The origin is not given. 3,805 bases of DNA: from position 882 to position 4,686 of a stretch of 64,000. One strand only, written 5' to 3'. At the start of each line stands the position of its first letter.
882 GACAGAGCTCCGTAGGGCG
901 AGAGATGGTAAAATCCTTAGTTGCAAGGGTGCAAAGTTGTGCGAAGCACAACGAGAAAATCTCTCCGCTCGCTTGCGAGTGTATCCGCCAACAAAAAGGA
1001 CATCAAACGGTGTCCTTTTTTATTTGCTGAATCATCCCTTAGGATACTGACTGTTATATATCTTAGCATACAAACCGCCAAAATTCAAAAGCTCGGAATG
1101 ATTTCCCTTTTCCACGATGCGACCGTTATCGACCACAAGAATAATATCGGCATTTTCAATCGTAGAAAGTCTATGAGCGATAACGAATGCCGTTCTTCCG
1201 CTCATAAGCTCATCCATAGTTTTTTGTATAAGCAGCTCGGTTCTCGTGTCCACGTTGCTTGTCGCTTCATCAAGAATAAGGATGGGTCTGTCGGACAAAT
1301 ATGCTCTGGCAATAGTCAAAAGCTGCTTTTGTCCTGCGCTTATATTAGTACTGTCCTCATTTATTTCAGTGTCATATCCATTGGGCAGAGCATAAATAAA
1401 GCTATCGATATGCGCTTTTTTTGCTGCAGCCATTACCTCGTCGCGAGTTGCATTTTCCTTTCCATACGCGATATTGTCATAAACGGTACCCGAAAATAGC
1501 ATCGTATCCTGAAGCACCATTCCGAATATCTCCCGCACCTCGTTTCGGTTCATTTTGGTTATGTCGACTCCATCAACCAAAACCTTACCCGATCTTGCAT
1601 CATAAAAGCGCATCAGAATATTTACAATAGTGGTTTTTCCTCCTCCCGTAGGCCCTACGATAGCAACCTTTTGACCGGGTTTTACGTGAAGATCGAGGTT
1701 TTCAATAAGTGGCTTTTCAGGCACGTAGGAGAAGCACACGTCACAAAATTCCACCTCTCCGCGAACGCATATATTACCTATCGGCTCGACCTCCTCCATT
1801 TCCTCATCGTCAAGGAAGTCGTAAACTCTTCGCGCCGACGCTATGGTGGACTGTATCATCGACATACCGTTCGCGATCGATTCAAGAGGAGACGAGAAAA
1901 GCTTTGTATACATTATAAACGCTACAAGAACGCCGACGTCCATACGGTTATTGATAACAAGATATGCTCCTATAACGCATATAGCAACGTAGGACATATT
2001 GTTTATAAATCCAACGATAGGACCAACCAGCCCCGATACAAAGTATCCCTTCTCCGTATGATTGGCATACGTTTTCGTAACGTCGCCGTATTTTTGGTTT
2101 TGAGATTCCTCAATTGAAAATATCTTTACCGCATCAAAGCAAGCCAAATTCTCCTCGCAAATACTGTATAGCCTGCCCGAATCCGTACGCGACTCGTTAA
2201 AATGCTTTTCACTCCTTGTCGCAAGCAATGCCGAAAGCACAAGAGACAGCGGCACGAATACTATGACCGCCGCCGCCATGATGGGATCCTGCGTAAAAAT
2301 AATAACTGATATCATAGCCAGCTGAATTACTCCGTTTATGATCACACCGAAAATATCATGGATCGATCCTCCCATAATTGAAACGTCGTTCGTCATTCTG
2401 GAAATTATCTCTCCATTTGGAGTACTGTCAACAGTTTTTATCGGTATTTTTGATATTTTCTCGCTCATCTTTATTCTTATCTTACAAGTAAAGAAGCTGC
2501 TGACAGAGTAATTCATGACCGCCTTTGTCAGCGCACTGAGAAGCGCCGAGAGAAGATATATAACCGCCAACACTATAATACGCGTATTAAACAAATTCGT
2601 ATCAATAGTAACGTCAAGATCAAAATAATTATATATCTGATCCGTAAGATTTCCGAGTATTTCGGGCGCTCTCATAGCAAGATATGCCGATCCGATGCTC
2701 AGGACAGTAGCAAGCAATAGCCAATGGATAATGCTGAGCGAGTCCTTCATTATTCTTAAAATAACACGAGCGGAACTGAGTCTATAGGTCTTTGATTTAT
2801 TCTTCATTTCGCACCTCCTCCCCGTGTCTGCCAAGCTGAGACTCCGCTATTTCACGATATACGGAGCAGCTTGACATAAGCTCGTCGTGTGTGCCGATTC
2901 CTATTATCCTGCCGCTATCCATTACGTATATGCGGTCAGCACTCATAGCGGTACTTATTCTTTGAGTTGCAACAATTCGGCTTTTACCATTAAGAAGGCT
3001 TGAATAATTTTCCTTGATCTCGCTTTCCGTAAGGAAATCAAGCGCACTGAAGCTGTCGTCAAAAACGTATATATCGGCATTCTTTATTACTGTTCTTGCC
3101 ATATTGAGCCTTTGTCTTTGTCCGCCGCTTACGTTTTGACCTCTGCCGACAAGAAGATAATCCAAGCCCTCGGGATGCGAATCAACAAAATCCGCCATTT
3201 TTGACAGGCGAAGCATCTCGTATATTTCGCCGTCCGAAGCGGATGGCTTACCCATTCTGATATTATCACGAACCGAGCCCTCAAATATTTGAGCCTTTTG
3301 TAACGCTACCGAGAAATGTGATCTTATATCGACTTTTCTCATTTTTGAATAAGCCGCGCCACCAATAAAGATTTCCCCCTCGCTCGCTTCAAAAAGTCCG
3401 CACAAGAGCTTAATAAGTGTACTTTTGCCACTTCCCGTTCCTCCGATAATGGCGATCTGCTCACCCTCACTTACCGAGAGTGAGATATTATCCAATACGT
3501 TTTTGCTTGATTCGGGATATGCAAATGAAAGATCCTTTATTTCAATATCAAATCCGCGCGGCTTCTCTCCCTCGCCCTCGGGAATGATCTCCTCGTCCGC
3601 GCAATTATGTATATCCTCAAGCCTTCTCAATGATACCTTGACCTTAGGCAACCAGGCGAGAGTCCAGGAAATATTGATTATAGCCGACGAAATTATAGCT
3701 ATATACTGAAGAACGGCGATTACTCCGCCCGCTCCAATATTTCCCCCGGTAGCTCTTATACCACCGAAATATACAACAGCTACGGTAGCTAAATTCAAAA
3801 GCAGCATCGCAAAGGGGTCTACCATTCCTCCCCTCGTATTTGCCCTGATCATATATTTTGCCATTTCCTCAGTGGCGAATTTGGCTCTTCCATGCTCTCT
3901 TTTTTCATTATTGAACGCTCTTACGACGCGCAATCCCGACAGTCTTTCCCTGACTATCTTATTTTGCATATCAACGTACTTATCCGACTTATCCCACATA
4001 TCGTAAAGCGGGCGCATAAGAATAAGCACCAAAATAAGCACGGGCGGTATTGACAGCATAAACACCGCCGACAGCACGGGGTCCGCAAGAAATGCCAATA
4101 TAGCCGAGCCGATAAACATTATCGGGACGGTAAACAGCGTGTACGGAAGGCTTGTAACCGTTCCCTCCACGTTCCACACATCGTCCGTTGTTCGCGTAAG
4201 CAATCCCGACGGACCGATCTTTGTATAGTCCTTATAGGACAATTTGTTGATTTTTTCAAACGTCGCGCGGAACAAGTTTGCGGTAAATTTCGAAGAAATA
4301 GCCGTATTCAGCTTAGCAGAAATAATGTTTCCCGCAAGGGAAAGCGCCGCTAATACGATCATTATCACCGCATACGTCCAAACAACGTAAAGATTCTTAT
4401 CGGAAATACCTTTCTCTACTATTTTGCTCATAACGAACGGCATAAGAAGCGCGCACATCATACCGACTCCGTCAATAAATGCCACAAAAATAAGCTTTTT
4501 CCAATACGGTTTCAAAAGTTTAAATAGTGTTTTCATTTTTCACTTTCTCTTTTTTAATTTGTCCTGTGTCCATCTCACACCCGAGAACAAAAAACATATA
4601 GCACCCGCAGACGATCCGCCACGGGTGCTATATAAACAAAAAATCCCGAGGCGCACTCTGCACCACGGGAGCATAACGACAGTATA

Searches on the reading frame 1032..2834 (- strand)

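Call 73: search_protein_families(library=pfam, proteins=[window:1032-2834:-], max_evalue=0.00001)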
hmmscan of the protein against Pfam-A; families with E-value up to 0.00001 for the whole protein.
window:1032-2834:- (600 aa): 2 families
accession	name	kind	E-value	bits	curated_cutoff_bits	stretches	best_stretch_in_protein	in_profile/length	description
PF00664.28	ABC_membrane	-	6.1e-38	131.5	28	1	39-317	1-274/274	ABC transporter transmembrane region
PF00005.33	ABC_tran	-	8e-29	101.4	25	1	378-526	2-137/137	ABC transporter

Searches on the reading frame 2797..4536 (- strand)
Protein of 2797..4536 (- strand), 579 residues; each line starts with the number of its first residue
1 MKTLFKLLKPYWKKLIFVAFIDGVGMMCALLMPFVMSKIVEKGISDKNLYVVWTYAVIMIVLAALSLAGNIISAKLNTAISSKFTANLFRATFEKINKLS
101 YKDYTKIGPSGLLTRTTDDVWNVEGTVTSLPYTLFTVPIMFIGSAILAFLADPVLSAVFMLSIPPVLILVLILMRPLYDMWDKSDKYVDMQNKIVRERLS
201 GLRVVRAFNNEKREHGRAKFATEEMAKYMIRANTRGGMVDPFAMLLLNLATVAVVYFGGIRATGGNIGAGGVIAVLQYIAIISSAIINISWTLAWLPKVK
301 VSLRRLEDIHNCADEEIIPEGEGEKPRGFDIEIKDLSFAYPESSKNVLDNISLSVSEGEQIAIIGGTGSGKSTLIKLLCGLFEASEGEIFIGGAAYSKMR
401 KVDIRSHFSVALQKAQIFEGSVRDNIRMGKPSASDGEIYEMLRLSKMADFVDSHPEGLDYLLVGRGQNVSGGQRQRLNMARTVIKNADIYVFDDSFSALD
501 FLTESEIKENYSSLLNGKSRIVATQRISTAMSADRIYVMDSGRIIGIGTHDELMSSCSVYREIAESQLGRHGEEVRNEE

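Call 73: search_protein_families(library=pfam, proteins=[window:2797-4536:-], max_evalue=0.00001)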
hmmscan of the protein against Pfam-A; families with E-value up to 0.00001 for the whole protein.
window:2797-4536:- (579 aa): 2 families
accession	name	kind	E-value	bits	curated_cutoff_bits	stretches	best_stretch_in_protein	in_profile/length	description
PF00664.28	ABC_membrane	-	1.7e-32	113.6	28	1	19-285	5-273/274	ABC transporter transmembrane region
PF00005.33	ABC_tran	-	7.4e-26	91.8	25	1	348-496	1-136/137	ABC transporter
